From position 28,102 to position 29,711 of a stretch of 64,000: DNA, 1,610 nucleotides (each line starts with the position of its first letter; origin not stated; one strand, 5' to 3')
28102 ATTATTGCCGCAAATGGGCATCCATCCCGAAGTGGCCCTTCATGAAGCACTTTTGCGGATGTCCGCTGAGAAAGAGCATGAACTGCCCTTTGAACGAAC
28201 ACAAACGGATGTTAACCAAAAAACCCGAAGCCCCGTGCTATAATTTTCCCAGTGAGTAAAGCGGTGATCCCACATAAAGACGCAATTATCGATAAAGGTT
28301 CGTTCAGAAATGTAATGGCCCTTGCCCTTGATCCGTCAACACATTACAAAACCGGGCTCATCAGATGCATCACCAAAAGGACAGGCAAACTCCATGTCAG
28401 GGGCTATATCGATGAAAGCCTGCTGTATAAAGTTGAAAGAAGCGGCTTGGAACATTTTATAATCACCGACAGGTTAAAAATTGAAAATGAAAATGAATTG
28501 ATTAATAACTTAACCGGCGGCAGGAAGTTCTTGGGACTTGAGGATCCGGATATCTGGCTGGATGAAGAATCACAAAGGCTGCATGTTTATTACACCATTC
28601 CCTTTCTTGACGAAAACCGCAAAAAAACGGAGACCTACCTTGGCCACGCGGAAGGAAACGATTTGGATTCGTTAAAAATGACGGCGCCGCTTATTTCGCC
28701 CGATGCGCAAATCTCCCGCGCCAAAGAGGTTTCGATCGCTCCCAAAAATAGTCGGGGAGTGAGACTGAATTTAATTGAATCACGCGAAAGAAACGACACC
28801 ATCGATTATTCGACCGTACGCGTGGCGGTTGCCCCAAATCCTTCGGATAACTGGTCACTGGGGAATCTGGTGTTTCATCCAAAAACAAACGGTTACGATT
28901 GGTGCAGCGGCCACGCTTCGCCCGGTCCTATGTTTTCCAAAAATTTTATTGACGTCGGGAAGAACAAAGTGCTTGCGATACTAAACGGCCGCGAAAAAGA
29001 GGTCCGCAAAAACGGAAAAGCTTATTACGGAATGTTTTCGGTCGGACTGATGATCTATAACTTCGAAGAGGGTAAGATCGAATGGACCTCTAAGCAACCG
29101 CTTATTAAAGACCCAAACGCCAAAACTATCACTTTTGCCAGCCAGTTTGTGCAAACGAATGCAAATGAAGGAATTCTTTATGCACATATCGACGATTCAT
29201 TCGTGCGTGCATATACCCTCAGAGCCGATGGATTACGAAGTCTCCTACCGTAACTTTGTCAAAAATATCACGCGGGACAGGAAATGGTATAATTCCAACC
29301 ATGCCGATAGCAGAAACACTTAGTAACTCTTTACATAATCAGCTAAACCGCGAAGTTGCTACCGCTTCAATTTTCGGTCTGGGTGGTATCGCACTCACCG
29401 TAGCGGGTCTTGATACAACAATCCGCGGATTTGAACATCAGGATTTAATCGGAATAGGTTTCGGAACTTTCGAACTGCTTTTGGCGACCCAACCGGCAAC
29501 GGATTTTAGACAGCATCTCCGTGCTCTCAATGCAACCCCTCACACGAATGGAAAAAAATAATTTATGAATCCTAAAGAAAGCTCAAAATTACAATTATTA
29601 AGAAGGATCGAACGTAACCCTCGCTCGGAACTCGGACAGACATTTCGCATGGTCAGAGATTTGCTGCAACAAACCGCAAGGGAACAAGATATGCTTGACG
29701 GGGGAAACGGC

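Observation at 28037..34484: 6.5-kb island of ~13 short lineage-specific ORFs, each with its own consensus promoter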

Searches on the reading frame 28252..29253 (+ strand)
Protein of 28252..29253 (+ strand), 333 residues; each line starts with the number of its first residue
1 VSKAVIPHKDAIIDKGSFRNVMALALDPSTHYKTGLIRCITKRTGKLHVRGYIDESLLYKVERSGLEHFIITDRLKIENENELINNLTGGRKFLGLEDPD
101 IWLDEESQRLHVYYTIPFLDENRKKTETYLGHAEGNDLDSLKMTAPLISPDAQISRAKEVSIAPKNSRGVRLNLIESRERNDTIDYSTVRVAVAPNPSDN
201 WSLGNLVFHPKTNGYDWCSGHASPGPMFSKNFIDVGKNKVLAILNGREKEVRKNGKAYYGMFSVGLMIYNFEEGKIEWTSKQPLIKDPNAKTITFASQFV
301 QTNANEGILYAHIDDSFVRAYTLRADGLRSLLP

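Call 3: search_protein_families(library=pfam, max_evalue=0.1, proteins=[window:28252-29253:+])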
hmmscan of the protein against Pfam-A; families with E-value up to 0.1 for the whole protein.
window:28252-29253:+ (333 aa): 0 families

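Call 8: search_protein_families(library=padloc, max_evalue=0.1, proteins=[window:28252-29253:+])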
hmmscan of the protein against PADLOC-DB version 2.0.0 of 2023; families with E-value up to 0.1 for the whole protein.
window:28252-29253:+ (333 aa): 0 families

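Call 9: search_protein_families(library=ncbifam, max_evalue=0.1, proteins=[window:28252-29253:+])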
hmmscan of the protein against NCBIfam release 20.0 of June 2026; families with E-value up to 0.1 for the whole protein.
window:28252-29253:+ (333 aa): 0 families

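Call 10: search_protein_families(library=phrogs, max_evalue=0.1, proteins=[window:28252-29253:+])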
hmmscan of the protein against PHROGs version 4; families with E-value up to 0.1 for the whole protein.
window:28252-29253:+ (333 aa): 0 families

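Call 17: search_solved_structures(query=window:28252-29253:+, max_evalue=1, show_alignments=1)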
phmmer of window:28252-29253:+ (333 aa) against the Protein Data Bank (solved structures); distinct sequences matched with E-value up to 1: 0.

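Call 20: find_homologous_proteins(query=window:28252-29253:+, max_evalue=0.001)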
Query window:28252-29253:+ (333 aa): 1030 proteins with E <= 0.001 among 2045 candidates; the best 120 are listed.
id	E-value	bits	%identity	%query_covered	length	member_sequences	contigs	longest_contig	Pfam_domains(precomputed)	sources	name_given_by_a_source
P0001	5.1e-209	711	100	94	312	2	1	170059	-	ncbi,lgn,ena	-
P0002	1.7e-133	463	60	99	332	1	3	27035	-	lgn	-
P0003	6.9e-131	454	59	100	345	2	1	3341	-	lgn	-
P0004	1.1e-123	431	59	98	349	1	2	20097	-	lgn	-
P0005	2.4e-120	420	58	99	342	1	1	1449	-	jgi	jgi:hypothetical protein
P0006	1.1e-118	414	56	100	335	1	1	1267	-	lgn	-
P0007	1.7e-117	410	54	100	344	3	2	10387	-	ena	-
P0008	9.3e-117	408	56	100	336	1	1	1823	-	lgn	-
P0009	3.5e-115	403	53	100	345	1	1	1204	-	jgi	jgi:hypothetical protein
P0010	4.5e-115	403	55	99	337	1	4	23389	-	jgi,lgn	jgi:hypothetical protein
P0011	8.4e-115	402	55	100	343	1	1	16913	-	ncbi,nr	ncbi:MAG: hypothetical protein KGJ35_00150 [Patescibacteria group bacterium]|nr:hypothetical protein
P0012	1.1e-114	401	54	100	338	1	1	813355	-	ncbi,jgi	ncbi:MAG: hypothetical protein WC735_00585 [Candidatus Paceibacterota bacterium]|jgi:hypothetical pr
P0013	2.4e-114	400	55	98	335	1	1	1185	-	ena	-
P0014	2.9e-114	400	54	100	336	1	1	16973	-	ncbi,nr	ncbi:hypothetical protein KW782_03620 [Candidatus Parcubacteria bacterium]|nr:hypothetical protein [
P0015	3.3e-114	400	55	100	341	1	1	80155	-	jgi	jgi:hypothetical protein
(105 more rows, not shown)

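Call 22: find_encoding_contigs(protein=P0002, flank=10000, max_places=3)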
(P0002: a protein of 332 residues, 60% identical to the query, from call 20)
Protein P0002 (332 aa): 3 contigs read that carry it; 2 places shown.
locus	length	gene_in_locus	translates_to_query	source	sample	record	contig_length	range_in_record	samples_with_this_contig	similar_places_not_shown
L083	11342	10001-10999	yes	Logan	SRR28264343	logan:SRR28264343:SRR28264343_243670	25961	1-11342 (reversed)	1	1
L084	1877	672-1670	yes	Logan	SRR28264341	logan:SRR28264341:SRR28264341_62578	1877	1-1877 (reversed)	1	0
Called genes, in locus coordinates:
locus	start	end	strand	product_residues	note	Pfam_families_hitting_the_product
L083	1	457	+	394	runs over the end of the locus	PF12704:MacB_PCD, PF02687:FtsX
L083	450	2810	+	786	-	PF03706:LPG_synthase_TM, PF09852:DUF2079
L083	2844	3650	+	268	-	PF03477:ATP-cone (weak), PF04471:Mrr_cat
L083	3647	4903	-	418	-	PF00817:IMS, PF11799:IMS_C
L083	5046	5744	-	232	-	-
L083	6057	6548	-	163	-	PF01522:Polysacc_deac_1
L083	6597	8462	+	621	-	PF00009:GTP_EFTU, PF01926:MMR_HSR1 (weak), PF22042:EF-G_D2, PF03144:GTP_EFTU_D2, PF00679:EFG_C, PF21018:BipA_C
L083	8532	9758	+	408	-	PF00158:Sigma54_activat (faint), PF05496:RuvB_N, PF00004:AAA, PF07728:AAA_5 (weak), PF13173:AAA_14, PF16193:AAA_assoc_2, PF12002:MgsA_C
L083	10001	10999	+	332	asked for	-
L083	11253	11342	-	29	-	?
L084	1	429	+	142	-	?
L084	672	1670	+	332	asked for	-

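Call 23: find_encoding_contigs(protein=P0012, flank=8000, max_places=2)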
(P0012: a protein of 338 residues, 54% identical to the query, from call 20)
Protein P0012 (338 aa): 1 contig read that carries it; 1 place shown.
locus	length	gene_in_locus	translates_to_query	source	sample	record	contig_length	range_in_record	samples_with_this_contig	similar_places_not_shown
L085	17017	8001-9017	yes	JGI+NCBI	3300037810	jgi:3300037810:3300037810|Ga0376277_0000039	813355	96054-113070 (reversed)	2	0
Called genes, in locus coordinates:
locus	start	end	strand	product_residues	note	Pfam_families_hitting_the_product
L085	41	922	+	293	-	-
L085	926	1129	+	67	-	-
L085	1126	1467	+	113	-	-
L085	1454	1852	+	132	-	-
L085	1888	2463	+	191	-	-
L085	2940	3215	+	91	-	-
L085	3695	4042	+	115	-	PF12643:MazG-like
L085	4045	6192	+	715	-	PF01541:GIY-YIG (faint), PF04851:ResIII (weak), PF09848:SLFN-g3_helicase, PF00717:Peptidase_S24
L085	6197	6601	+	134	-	-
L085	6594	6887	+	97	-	-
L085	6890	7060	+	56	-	-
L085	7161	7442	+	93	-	PF01022:HTH_5 (weak), PF13412:HTH_24 (weak)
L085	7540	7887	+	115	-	PF09397:FtsK_gamma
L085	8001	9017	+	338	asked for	-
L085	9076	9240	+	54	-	-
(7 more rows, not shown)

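Call 31: predict_structure(alignment_id=A1)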
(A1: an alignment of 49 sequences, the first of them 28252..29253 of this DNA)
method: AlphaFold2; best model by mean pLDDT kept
length: 333 residues; sequences in the alignment: 49
mean_pLDDT: 94.4   pTM: 0.92
mean pLDDT of the five models: 94.4, 94.3, 93.9, 93.2, 93.3
residues with pLDDT >= 90: 297; 70-90: 31; 50-70: 5; < 50: 0
segments of 3 or more residues with pLDDT < 50: none
pLDDT, mean of each block of 10 residues (from residue 1): 87 95 97 97 94 96 92 98 94 97 96 96 91 98 95 78 96 93 88 92 94 90 97 97 96 91 98 98 96 97 97 97 97 94
secondary structure, 60 per line:
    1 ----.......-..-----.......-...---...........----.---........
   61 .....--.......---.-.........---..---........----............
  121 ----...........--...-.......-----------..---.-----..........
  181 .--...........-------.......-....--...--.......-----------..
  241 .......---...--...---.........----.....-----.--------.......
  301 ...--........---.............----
elements in order: E5-11 E20-26 E34-44 E53-65 E68-74 H80-88 E97-104 E109-120 E125-135 E142-148 E171-181 E184-194 E202-208 H210-213 E221-227 E239-247 E251-253 E256-258 E262-270 E275-279 E294-303 E306-313 E317-324 H325-329

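Call 35: fold_search(model_id=the predicted structure, library=pdb)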
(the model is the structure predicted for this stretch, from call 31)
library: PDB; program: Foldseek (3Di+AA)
matches with E <= 10: 921; with E <= 0.001: 238
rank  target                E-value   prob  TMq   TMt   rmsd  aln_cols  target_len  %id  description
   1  4udk_C                6.0e-12  1.00  0.67  0.70   4.8       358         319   13  Crystal structure of b-1,4-mannopyranosyl-chitobiose phosphorylase at 1.76 Angstrom from unknown human gut bacteria (U (released 2015-05-27)
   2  5ayd_A                1.1e-11  1.00  0.71  0.71   4.3       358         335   15  Crystal structure of Ruminococcus albus beta-(1,4)-mannooligosaccharide phosphorylase (RaMP2) in complexes with phosph (released 2016-03-23)
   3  1vkd_E                1.6e-11  1.00  0.66  0.68   4.8       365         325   13  Crystal structure of a predicted glycosidase (tm1225) from thermotoga maritima msb8 at 2.10 A resolution (released 2004-05-25)
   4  4udg_B                1.7e-11  1.00  0.69  0.71   4.5       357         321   14  Crystal structure of b-1,4-mannopyranosyl-chitobiose phosphorylase at 1.60 Angstrom in complex with N-acetylglucosamin (released 2015-05-27)
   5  4udg_A                2.2e-11  1.00  0.68  0.70   4.7       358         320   13  Crystal structure of b-1,4-mannopyranosyl-chitobiose phosphorylase at 1.60 Angstrom in complex with N-acetylglucosamin (released 2015-05-27)
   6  1vkd_B                3.6e-11  1.00  0.68  0.69   4.7       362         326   12  Crystal structure of a predicted glycosidase (tm1225) from thermotoga maritima msb8 at 2.10 A resolution (released 2004-05-25)
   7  9fj8_B                3.6e-11  1.00  0.60  0.66   6.4       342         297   16  Teth514_1788 1,2-beta-oligomannan phosphorylase in complex with mannotetraose (released 2025-06-11)
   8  4udk_E                4.0e-11  1.00  0.69  0.72   4.5       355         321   14  Crystal structure of b-1,4-mannopyranosyl-chitobiose phosphorylase at 1.76 Angstrom from unknown human gut bacteria (U (released 2015-05-27)
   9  9gph_B                5.6e-11  1.00  0.61  0.67   6.3       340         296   15  Teth514_1788 1,2-beta-oligomannan phosphorylase in complex with mannose (-1) and phosphate (released 2025-09-17)
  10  9fj8_A                5.9e-11  1.00  0.60  0.67   6.3       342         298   16  Teth514_1788 1,2-beta-oligomannan phosphorylase in complex with mannotetraose (released 2025-06-11)
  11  9gph_A                8.7e-11  1.00  0.59  0.65   6.4       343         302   16  Teth514_1788 1,2-beta-oligomannan phosphorylase in complex with mannose (-1) and phosphate (released 2025-09-17)
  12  5b0q_A                1.2e-10  1.00  0.63  0.60   8.1       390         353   12  beta-1,2-Mannobiose phosphorylase from Listeria innocua - mannose complex (released 2015-12-02)
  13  5b0p_A                1.4e-10  1.00  0.63  0.60   8.2       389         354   12  Beta-1,2-Mannobiose phosphorylase from Listeria innocua - glycerol complex (released 2015-12-02)
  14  9erg_A                1.6e-10  1.00  0.64  0.61   5.6       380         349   12  Uhgb_MS mannoside synthase from an unknown human gut bacterium in complex with Mannose-1-Phosphate (released 2025-10-08)
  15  5b0p_B                1.6e-10  1.00  0.63  0.59   8.2       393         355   12  Beta-1,2-Mannobiose phosphorylase from Listeria innocua - glycerol complex (released 2015-12-02)
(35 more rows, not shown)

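Call 84: find_related_loci(query=A1, collection=viral_contigs, flank=5000)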
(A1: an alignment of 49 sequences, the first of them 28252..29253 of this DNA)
Query A1 (333 aa) in viral_contigs; peptide patterns used: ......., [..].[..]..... (x = any residue, [..] = any of these).
59 stretches matched a pattern, but none encodes a relative of the query by tblastn (E <= 1e-3).

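Call 88: search_solved_structures(query=A1, max_evalue=10, show_alignments=3)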
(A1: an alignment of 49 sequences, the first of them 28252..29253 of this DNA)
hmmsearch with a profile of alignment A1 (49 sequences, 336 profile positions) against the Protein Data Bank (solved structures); distinct sequences matched with E-value up to 10: 0.

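Call 92: search_protein_families(library=pfam, alignment_id=A1, max_evalue=1)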
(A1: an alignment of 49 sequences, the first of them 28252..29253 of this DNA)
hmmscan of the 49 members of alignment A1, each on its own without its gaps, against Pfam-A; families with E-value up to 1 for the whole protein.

A. member 1, window:28252-29253:+ (333 aa): 0 families

B. families by the number of members that match (of 49 scanned): 7 families
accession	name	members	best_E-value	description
PF08433.16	KTI12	4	0.18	Chromatin associated protein KTI12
PF21435.3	Gln_amidase_like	3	0.19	Shigella glutamine deamidase OspI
PF25091.1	DUF7806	1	0.051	Domain of unknown function (DUF7806)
PF12991.12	DUF3875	1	0.055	Domain of unknown function, B. Theta Gene description (DUF3875)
PF11549.13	Sec31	1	0.077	Protein transport protein SEC31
PF24824.1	PH_SPT16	1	0.15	FACT complex subunit SPT16 PH-like domain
PF16121.10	40S_S4_C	1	0.18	40S ribosomal protein S4 C-terminus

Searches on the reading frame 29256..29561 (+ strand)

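Call 3: search_protein_families(library=pfam, max_evalue=0.1, proteins=[window:29256-29561:+])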
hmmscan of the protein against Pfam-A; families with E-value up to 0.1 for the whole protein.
window:29256-29561:+ (101 aa): 1 family
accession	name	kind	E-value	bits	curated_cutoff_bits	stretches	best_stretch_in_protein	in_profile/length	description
PF02355.23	SecD_SecF_C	-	0.027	14.3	20.5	1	15-75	117-176/189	Protein export membrane protein SecD/SecF, C-terminal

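Call 8: search_protein_families(library=padloc, max_evalue=0.1, proteins=[window:29256-29561:+])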
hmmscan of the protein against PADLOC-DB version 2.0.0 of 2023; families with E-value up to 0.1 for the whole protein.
window:29256-29561:+ (101 aa): 0 families

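Call 9: search_protein_families(library=ncbifam, max_evalue=0.1, proteins=[window:29256-29561:+])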
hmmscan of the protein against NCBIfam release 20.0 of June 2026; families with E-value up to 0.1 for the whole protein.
window:29256-29561:+ (101 aa): 3 families
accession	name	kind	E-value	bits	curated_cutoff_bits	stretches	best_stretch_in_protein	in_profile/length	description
NF011315.0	PRK14726.1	equivalog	0.0071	14.4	1249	1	15-80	758-822/855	protein translocase subunit SecDF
NF009585.0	PRK13024.1-5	equivalog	0.021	12.8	1037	1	17-82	910-975/993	protein translocase subunit SecDF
TIGR00966.2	transloc_SecF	equivalog_domain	0.029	13.9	160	1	14-72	209-266/279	protein translocase subunit SecF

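Call 10: search_protein_families(library=phrogs, max_evalue=0.1, proteins=[window:29256-29561:+])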
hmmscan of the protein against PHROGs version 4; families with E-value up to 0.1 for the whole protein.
window:29256-29561:+ (101 aa): 1 family
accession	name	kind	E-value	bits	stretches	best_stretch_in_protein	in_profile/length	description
phrog_33173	-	unknown function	0.063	14.2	1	22-94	39-113/210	-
